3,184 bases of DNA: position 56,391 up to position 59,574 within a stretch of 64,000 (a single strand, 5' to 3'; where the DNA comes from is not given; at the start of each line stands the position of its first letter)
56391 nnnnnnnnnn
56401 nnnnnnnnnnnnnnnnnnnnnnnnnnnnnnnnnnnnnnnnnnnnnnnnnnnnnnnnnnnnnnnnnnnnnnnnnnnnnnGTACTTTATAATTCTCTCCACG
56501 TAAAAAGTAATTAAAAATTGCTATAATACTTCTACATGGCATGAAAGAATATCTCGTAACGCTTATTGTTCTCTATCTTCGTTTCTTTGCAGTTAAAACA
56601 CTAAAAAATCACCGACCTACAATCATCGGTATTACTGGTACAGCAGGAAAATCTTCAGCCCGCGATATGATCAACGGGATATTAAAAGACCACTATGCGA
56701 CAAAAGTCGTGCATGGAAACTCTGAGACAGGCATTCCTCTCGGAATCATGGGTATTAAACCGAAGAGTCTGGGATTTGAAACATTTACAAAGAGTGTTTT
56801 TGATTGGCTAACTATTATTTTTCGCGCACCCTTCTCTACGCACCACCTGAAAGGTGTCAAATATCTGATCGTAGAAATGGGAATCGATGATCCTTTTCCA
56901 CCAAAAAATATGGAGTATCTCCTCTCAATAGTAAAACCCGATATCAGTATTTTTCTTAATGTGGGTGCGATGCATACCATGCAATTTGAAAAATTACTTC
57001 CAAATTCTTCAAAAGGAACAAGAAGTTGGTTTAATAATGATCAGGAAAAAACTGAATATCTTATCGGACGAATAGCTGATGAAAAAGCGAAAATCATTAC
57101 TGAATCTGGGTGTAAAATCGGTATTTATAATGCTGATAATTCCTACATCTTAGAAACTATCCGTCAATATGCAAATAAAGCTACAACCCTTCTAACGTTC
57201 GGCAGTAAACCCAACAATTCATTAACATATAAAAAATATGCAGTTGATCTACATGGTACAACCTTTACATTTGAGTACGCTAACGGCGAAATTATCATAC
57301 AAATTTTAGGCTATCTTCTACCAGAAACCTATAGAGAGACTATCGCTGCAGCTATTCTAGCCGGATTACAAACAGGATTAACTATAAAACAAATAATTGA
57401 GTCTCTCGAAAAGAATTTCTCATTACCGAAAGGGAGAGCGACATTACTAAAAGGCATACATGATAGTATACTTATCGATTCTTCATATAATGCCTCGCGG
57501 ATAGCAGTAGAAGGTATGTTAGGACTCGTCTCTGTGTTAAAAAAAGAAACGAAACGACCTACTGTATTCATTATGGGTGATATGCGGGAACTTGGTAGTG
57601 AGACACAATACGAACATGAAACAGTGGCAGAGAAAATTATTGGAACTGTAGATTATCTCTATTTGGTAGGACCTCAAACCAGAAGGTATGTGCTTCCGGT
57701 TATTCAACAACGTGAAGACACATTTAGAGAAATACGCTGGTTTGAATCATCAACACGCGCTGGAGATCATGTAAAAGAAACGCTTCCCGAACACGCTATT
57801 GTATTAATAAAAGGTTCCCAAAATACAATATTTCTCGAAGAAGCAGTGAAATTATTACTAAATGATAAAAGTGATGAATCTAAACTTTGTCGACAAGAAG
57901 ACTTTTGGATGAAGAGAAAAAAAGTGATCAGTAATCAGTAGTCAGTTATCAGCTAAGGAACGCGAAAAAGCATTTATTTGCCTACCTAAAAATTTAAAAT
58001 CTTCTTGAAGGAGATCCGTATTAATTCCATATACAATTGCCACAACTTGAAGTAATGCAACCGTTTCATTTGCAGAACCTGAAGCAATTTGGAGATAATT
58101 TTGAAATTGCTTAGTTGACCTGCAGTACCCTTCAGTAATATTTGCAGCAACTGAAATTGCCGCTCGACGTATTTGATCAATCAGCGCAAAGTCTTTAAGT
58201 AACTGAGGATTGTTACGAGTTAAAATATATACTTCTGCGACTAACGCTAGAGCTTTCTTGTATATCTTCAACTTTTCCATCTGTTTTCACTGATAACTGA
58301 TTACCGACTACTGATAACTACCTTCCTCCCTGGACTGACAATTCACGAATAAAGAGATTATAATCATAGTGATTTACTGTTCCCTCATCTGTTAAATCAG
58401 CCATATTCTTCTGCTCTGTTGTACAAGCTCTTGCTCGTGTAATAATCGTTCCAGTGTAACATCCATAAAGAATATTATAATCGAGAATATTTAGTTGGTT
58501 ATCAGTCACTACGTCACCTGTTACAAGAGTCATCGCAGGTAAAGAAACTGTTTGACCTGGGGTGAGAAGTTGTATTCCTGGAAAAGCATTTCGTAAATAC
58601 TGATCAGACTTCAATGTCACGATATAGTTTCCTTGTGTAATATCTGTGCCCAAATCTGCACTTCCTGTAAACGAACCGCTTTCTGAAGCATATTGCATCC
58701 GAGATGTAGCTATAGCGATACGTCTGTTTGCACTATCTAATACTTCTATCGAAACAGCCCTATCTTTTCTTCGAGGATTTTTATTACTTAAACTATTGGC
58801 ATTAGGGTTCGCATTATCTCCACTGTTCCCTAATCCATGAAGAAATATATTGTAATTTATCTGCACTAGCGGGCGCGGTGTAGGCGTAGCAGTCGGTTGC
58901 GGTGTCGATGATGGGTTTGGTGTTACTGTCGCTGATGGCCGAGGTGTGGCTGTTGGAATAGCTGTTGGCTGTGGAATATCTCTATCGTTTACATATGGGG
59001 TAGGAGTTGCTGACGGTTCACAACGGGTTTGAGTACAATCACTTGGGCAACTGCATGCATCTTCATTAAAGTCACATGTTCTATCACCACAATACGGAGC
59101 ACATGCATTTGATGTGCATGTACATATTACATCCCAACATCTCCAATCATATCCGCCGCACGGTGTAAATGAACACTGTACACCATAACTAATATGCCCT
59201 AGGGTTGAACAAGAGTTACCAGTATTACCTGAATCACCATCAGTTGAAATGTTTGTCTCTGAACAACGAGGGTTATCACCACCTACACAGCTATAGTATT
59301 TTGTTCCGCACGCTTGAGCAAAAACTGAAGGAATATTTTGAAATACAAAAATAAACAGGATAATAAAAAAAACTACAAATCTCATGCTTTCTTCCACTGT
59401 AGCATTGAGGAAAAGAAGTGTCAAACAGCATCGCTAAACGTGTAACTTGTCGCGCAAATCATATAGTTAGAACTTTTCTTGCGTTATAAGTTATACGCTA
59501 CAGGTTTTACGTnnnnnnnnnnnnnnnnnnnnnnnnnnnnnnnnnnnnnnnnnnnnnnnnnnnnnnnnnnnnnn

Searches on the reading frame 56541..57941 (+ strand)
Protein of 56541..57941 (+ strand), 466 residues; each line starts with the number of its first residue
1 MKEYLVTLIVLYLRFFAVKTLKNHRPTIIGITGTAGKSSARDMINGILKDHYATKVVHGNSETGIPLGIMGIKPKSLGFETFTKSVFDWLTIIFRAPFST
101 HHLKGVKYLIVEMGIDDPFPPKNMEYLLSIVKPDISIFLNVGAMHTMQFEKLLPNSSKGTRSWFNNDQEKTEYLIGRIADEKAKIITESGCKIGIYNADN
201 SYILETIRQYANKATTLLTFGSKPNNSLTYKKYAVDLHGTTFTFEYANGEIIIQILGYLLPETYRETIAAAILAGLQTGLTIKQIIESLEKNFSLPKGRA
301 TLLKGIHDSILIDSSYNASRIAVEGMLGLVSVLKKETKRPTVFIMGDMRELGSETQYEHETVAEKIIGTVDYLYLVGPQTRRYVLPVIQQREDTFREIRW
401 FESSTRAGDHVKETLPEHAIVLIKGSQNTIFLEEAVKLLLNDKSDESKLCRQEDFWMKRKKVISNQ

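Call 29: search_protein_families(library=pfam, proteins=[window:56541-57941:+], max_evalue=0.01)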
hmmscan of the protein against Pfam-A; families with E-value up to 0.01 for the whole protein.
window:56541-57941:+ (466 aa): 2 families
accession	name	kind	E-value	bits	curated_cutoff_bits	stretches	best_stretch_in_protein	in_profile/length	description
PF08245.18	Mur_ligase_M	-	1.7e-13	51.4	24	2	177-257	101-186/200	Mur ligase middle domain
PF02875.26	Mur_ligase_C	-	3e-09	38.2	28.4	1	299-426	2-126/127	Mur ligase, glutamate ligase domain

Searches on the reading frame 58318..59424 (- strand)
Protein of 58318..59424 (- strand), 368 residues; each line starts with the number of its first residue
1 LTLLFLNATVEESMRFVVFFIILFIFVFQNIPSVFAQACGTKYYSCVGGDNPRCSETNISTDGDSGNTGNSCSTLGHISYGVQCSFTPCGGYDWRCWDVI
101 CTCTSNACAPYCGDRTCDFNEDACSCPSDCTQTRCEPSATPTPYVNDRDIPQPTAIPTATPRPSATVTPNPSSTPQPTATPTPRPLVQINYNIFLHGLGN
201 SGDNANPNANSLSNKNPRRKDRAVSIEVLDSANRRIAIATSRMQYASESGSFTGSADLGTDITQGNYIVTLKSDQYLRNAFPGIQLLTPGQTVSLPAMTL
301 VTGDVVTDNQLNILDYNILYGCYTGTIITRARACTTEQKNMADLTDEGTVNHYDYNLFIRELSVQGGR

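Call 5: search_protein_families(library=pfam, proteins=[window:58318-59424:-], max_evalue=1)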
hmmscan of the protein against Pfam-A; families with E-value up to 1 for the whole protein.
window:58318-59424:- (368 aa): 3 families
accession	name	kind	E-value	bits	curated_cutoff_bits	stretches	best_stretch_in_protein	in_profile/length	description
PF00404.24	Dockerin_1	-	8.2e-05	23.2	22.9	1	303-362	2-56/57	Dockerin type I domain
PF01835.25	MG2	-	0.064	14.1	32.8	1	215-275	27-84/96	MG2 domain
PF05887.16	Trypan_PARP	-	0.79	10.1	100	0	129-185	55-111/134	Procyclic acidic repetitive protein (PARP)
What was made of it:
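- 58318..59424 (-): p368, a passenger-XDoc protein encoded 8 kb away on the other strand. Layout: ordinary signal peptide (VFA|QA; probable start 59385), Cys-rich region (about 16 of the 18 Cys), Pro/Thr linker, X module (58528-58872), dockerin (58321-58527). Pfam Dockerin_1 23.2 bits, above the 22.9 cut-off: call 5.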

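Call 57: search_protein_families(library=ncbifam, proteins=[window:58318-59424:-], max_evalue=0.1)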
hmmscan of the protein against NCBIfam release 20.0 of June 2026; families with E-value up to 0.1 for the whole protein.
window:58318-59424:- (368 aa): 1 family
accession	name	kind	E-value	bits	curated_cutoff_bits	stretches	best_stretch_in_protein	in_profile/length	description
NF008084.0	PRK10819.1-5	equivalog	0.02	14.8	315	1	135-186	57-111/249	TonB system transport protein TonB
